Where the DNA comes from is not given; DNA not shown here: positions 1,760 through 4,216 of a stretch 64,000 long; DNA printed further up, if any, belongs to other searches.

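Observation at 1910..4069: Ser/Thr kinase whose extracytoplasmic sensor is a BMP/PnrA-family nucleoside-binding domain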

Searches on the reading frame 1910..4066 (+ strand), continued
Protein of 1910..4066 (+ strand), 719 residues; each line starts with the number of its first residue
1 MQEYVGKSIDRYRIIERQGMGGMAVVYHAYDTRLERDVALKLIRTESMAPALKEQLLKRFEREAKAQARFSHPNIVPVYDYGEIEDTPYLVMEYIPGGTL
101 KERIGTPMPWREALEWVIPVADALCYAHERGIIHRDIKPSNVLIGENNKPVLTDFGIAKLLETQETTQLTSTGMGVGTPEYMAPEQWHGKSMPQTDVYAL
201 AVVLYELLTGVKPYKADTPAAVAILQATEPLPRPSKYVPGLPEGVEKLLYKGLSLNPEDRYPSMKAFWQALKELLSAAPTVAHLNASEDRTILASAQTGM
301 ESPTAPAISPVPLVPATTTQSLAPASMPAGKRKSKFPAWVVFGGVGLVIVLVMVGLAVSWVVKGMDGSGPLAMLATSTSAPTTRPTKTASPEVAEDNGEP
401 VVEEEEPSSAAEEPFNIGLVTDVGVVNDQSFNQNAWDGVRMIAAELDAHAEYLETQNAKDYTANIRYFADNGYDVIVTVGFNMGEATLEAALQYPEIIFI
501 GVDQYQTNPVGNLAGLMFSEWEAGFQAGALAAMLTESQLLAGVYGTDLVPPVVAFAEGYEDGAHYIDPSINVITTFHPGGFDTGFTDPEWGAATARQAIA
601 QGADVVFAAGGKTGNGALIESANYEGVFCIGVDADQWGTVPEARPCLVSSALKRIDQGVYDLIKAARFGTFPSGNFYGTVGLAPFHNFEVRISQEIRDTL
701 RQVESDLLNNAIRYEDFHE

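Call 81: search_protein_families(library=pfam, proteins=[P0241, P0266, P0245, P0261, P0283, P0353, P0269, P0254, P0249], max_evalue=0.00001)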
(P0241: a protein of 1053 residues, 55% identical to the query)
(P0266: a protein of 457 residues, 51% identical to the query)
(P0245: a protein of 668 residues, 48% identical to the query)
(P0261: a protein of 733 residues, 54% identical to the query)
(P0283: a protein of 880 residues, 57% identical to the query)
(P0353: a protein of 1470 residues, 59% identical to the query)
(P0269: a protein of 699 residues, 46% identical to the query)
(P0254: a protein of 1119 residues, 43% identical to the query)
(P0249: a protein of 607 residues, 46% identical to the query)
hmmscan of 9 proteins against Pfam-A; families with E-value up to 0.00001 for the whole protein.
P0241 (1053 aa): 3 families
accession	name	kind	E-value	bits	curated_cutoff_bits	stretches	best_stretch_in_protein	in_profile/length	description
PF02608.20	Bmp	-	7.6e-91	304.7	24.1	2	110-368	6-254/301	ABC transporter substrate-binding protein PnrA-like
PF00497.25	SBP_bac_3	-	6.5e-44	149.3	26.4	1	824-1042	1-131/132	Bacterial extracellular solute-binding proteins, family 3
PF10613.14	Lig_chan-Glu_bd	-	4e-09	37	30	1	840-915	24-112/115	Ligated ion channel L-glutamate- and glycine-binding site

P0266 (457 aa): 1 family
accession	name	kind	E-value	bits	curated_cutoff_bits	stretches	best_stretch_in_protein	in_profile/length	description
PF02608.20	Bmp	-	6.3e-38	130.9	24.1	1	158-414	5-255/301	ABC transporter substrate-binding protein PnrA-like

P0245 (668 aa): 2 families
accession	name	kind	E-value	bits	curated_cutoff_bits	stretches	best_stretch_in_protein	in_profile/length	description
PF02608.20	Bmp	-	6.1e-84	282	24.1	2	362-620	3-252/301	ABC transporter substrate-binding protein PnrA-like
PF13407.12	Peripla_BP_4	-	2.9e-09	37.3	35.1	0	398-584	37-220/258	Periplasmic binding protein domain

P0261 (733 aa): 2 families
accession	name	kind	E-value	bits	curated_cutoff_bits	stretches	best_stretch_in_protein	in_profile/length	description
PF02608.20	Bmp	-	5.1e-62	210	24.1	2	237-495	6-254/301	ABC transporter substrate-binding protein PnrA-like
PF02412.23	TSP_3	-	3.5e-07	30.2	25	0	56-74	13-31/36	Thrombospondin type 3 repeat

P0283 (880 aa): 3 families
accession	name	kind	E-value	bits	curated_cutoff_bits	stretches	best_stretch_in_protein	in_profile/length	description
PF12974.12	Phosphonate-bd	-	3.7e-48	164.5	27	1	617-854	2-236/242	ABC transporter, phosphonate, periplasmic substrate-binding protein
PF02608.20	Bmp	-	8.9e-45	153.4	24.1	1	59-316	5-256/301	ABC transporter substrate-binding protein PnrA-like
PF00497.25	SBP_bac_3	-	7.4e-33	113.6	26.4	1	367-587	1-131/132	Bacterial extracellular solute-binding proteins, family 3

P0353 (1470 aa): 4 families
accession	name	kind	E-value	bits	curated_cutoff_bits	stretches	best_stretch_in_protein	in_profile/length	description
PF00496.27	SBP_bac_5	-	5.4e-59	200.6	32.4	1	1007-1286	2-275/368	Bacterial extracellular solute-binding proteins, family 5 Middle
PF02608.20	Bmp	-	9.2e-40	136.9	24.1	1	646-896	6-249/301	ABC transporter substrate-binding protein PnrA-like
PF04069.17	OpuAC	-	7.2e-26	91.8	21.2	1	300-609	2-256/257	Substrate binding domain of ABC-type glycine betaine transport system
PF13458.12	Peripla_BP_6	-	1.7e-14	54.7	31.7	1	17-248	99-319/343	Periplasmic binding protein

P0269 (699 aa): 2 families
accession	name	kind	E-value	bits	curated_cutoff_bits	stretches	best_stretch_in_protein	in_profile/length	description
PF02608.20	Bmp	-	3.1e-88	296.1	24.1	2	62-330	5-267/301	ABC transporter substrate-binding protein PnrA-like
PF13407.12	Peripla_BP_4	-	6.6e-10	39.4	35.1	0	71-269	9-217/258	Periplasmic binding protein domain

P0254 (1119 aa): 16 families
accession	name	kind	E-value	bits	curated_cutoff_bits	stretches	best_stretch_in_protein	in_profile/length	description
PF00069.31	Pkinase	-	1.2e-49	169.6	31.7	1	12-263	1-253/263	Protein kinase domain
PF02608.20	Bmp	-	8.4e-42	143.6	24.1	1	810-1071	4-258/301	ABC transporter substrate-binding protein PnrA-like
PF00515.34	TPR_1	-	2.5e-36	122.5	27.8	1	598-630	1-33/34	Tetratricopeptide repeat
PF07714.23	PK_Tyr_Ser-Thr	-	3.2e-36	125.4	23.1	1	14-263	3-250/258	Protein tyrosine and serine/threonine kinase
PF07719.23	TPR_2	-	8.4e-32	107.1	27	0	600-630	3-33/34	Tetratricopeptide repeat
PF13414.12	TPR_11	-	3.8e-31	106.9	26.8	0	466-503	1-38/42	TPR repeat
PF13181.12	TPR_8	-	9.9e-29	97.5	25.7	0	668-696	3-31/34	Tetratricopeptide repeat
PF13431.12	TPR_17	-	3.8e-23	80.2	24.4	0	413-446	1-34/34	Tetratricopeptide repeat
PF13432.12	TPR_16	-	1.3e-21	77.1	32.7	1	604-658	3-58/65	Tetratricopeptide repeat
PF13371.12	TPR_9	-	5.4e-16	58.8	35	1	579-633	10-64/73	Tetratricopeptide repeat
PF13174.12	TPR_6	-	1.4e-13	50.9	26.3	0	668-692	2-26/33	Tetratricopeptide repeat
PF13424.12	TPR_12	-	3.9e-11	43.4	30.1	0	630-692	2-71/77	Tetratricopeptide repeat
PF13428.12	TPR_14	-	3.9e-11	42.9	23.5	0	600-635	3-38/44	Tetratricopeptide repeat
PF14559.12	TPR_19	-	6e-08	33.3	25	0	438-492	4-58/68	Tetratricopeptide repeat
PF25575.1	TPR_BSK1_C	-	2.7e-07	30.9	42.2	0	579-636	57-115/118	Serine/threonine-protein kinase BSK1-like, TPR repeats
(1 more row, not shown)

P0249 (607 aa): 6 families
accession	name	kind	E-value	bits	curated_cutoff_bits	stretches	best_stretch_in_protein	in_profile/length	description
PF00069.31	Pkinase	-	2.9e-93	312.5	31.7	2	12-270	1-259/263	Protein kinase domain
PF07714.23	PK_Tyr_Ser-Thr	-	5.1e-63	213.2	23.1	2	364-588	31-248/258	Protein tyrosine and serine/threonine kinase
PF03109.22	ABC1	-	1.9e-14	53.8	22.9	1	58-165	118-221/244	ABC1 atypical kinase-like domain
PF01636.29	APH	-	1.3e-12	48.5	23.2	0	52-127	32-107/239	Phosphotransferase enzyme family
PF17667.7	Pkinase_fungal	-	4e-09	36.1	24.1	0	441-516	287-367/387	Fungal protein kinase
PF01163.29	RIO1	-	8.9e-07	29.1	22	0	90-158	83-151/187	RIO domain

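Call 84: find_encoding_contigs(protein=P0266, flank=8000, max_places=3)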
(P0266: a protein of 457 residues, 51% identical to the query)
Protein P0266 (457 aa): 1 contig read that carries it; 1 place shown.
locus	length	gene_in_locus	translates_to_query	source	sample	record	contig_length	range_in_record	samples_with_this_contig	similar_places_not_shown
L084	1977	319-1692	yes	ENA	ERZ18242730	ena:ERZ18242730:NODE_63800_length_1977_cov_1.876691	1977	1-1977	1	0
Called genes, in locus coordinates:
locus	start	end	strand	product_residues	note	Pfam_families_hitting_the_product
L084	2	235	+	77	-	?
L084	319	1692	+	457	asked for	PF02608:Bmp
